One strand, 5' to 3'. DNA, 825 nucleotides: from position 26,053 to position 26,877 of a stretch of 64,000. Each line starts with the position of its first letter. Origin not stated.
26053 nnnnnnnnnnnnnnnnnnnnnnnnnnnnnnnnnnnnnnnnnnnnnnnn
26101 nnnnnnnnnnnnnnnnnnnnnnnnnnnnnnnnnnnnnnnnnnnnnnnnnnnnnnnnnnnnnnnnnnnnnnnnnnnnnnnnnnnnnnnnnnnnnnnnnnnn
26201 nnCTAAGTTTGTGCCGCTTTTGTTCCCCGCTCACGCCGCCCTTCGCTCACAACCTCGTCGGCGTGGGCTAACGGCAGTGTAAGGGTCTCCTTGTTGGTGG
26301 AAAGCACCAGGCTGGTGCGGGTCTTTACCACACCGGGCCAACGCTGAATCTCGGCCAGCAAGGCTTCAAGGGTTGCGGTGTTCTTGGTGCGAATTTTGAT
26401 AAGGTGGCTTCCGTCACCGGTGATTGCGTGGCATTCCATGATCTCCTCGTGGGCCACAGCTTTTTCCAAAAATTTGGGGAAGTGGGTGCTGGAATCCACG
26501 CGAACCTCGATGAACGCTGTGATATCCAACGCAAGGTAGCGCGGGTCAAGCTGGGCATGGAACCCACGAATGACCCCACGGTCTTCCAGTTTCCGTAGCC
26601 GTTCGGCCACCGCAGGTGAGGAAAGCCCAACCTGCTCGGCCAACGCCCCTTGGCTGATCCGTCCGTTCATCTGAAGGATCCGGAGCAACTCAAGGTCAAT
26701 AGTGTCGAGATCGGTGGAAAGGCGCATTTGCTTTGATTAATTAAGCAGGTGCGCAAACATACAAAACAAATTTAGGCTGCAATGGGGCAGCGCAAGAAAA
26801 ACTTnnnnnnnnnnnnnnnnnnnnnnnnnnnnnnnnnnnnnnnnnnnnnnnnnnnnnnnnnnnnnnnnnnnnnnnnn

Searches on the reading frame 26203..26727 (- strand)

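Call 35: search_protein_families(library=pfam, proteins=[window:26203-26727:-], max_evalue=0.001)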
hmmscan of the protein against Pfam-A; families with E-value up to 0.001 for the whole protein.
window:26203-26727:- (174 aa): 9 families
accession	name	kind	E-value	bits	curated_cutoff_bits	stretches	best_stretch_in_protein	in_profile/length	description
PF01037.27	AsnC_trans_reg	-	6e-18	65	25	1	73-144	1-73/73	Lrp/AsnC ligand binding domain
PF13412.12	HTH_24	-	6.5e-17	61.3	21.9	1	7-54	1-48/48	Winged helix-turn-helix DNA-binding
PF13404.12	HTH_AsnC-type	-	8.9e-15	54.7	27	1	7-48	1-42/42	AsnC-type helix-turn-helix domain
PF01047.28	MarR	-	6.6e-08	32.8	24.6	1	12-54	6-48/59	MarR family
PF12802.13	MarR_2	-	4.9e-06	27.1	27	1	6-54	2-51/61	MarR family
PF24034.1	DUF7343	-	2.8e-05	24.3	27.6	1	15-56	9-51/62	Domain of unknown function (DUF7343)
PF22451.2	NirdL-like_HTH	-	0.00013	21.9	27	1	28-54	21-47/47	Siroheme decarboxylase NirDL-like HTH domain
PF13545.12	HTH_Crp_2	-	0.00029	21.2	27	1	23-54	22-53/70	Crp-like helix-turn-helix domain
PF25212.1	HVO_A0114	-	0.00051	20.2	27.6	1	9-54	22-67/84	HVO_A0114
